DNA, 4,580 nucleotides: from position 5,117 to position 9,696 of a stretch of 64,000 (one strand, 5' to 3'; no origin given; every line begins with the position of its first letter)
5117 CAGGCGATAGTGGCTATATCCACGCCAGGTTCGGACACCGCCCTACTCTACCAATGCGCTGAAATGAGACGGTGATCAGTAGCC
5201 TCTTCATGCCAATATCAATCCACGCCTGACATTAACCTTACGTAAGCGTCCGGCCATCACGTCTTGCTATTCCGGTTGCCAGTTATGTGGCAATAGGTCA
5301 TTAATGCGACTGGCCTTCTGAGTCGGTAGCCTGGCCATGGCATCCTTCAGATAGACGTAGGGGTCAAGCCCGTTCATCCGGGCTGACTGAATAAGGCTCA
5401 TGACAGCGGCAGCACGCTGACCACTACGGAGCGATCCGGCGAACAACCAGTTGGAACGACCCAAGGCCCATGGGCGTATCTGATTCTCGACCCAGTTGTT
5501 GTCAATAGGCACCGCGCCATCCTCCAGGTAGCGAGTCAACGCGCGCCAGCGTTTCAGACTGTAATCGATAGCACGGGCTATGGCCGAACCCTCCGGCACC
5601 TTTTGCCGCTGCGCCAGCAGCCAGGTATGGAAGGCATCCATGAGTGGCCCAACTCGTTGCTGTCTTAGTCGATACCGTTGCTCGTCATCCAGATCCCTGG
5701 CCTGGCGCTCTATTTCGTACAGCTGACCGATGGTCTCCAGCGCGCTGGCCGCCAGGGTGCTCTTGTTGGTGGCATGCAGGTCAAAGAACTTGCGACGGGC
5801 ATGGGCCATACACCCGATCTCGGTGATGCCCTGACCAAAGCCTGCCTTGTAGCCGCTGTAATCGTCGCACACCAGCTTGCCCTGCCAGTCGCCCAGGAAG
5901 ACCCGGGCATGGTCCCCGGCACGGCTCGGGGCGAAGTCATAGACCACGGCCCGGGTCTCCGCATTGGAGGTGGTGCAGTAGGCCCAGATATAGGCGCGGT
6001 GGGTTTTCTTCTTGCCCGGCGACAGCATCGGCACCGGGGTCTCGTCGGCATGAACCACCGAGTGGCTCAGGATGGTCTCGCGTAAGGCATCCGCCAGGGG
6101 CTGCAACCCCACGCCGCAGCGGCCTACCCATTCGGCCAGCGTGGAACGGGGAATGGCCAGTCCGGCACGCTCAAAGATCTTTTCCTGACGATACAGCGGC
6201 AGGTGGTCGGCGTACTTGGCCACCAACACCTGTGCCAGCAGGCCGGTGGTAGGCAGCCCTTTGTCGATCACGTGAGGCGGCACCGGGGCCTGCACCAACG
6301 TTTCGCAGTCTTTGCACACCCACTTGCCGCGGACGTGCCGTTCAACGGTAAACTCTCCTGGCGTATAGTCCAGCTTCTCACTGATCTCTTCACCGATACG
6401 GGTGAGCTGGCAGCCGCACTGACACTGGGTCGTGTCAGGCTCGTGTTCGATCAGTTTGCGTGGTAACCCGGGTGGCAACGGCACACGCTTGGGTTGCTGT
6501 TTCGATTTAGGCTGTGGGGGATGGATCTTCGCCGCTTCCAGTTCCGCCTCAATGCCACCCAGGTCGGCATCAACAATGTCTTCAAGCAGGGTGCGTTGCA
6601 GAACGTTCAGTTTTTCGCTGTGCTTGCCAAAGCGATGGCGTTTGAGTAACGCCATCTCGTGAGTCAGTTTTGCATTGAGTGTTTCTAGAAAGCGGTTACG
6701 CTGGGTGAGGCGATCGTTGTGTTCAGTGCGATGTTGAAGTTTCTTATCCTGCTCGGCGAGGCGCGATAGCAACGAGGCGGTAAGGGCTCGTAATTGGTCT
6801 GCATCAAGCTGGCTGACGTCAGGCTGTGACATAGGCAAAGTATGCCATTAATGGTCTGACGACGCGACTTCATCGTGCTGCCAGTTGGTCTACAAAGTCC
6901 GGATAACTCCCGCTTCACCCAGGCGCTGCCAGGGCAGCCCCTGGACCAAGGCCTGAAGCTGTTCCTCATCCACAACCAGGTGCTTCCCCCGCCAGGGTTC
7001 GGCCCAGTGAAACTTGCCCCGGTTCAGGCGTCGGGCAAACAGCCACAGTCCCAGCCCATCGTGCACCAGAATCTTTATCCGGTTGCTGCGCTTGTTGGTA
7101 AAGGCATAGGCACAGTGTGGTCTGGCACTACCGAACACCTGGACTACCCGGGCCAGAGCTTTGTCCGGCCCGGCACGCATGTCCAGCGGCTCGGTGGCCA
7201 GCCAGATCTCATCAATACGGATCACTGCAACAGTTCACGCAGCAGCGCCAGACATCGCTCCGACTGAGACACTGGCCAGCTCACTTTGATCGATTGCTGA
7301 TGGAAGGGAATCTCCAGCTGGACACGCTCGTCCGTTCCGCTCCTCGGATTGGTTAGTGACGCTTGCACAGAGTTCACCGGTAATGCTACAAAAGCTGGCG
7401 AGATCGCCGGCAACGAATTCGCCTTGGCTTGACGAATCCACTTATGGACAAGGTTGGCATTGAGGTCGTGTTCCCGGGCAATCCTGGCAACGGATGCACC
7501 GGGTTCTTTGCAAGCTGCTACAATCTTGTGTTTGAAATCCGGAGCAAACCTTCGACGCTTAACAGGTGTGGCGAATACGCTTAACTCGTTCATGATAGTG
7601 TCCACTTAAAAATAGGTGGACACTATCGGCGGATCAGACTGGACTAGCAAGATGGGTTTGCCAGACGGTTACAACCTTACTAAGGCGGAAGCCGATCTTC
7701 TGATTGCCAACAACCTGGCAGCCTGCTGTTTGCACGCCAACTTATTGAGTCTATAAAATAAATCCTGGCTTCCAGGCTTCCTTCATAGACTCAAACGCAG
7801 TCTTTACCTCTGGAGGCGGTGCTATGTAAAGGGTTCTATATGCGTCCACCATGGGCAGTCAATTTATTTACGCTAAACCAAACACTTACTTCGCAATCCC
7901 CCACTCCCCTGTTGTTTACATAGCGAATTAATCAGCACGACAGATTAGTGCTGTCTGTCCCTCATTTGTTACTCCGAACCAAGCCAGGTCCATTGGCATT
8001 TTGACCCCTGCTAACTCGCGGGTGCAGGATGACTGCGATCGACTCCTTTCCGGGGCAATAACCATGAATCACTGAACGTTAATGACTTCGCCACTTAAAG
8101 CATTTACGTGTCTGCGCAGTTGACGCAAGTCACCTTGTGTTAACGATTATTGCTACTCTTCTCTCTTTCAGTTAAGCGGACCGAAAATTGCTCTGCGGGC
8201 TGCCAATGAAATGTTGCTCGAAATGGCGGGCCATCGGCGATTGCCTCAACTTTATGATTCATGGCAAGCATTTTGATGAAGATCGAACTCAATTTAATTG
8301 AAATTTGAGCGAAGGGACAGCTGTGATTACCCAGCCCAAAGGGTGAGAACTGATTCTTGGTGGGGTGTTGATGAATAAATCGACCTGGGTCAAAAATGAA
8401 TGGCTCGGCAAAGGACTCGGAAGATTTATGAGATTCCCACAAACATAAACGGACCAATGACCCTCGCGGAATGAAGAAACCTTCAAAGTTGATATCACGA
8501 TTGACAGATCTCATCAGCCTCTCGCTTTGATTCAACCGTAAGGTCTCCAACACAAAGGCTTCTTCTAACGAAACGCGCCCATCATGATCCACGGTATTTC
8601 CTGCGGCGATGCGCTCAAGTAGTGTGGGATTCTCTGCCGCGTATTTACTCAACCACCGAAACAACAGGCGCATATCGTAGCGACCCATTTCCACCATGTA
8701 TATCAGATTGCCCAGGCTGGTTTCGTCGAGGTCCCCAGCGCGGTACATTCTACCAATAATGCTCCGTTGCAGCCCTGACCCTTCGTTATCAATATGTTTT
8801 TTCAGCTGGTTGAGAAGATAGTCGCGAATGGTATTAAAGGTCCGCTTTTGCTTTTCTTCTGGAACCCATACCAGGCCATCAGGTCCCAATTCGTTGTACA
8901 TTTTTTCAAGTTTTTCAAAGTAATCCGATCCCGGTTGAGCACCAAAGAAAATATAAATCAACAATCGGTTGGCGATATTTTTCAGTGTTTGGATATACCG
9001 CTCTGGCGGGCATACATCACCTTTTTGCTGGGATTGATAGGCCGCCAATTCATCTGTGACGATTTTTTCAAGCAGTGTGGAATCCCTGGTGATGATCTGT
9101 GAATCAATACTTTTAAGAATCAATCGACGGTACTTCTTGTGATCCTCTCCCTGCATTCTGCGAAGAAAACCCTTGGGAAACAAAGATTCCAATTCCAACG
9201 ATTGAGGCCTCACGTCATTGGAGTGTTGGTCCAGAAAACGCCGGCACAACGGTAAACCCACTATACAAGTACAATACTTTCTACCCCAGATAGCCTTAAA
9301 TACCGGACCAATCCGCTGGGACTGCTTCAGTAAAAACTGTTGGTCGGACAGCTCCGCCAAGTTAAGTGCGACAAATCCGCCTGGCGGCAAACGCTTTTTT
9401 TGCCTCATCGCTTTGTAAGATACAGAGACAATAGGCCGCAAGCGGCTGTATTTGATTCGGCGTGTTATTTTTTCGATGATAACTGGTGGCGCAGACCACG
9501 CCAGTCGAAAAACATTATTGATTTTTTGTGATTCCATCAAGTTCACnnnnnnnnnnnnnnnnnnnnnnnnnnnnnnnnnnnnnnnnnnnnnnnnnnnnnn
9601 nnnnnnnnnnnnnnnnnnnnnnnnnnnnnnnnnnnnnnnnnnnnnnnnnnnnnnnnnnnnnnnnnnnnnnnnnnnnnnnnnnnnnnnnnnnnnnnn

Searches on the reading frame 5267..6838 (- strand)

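Call 51: search_protein_families(library=pfam, proteins=[window:5267-6838:-], max_evalue=0.00001)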
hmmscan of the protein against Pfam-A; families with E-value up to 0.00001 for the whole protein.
window:5267-6838:- (523 aa): 4 families
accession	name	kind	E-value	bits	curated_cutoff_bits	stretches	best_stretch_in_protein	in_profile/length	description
PF03050.20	DDE_Tnp_IS66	-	9.1e-109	363.7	23.1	1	193-474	1-283/284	Transposase IS66 family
PF13817.11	DDE_Tnp_IS66_C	-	4.3e-14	52.8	30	1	481-518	1-39/39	IS66 C-terminal element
PF13005.12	zf-IS66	-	7.8e-13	49.1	27.3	1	137-179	2-46/46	zinc-finger binding domain of transposase IS66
PF13007.12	LZ_Tnp_IS66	-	4.2e-12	47.1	22.9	1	57-128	1-69/71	Transposase C of IS166 homeodomain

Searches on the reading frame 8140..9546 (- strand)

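Call 51: search_protein_families(library=pfam, proteins=[window:8140-9546:-], max_evalue=0.00001)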
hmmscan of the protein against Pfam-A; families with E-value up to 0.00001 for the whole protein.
window:8140-9546:- (468 aa): 1 family
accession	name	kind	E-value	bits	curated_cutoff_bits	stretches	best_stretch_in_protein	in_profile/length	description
PF00067.27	p450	-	5.6e-21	75.3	22.8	1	326-419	322-420/462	Cytochrome P450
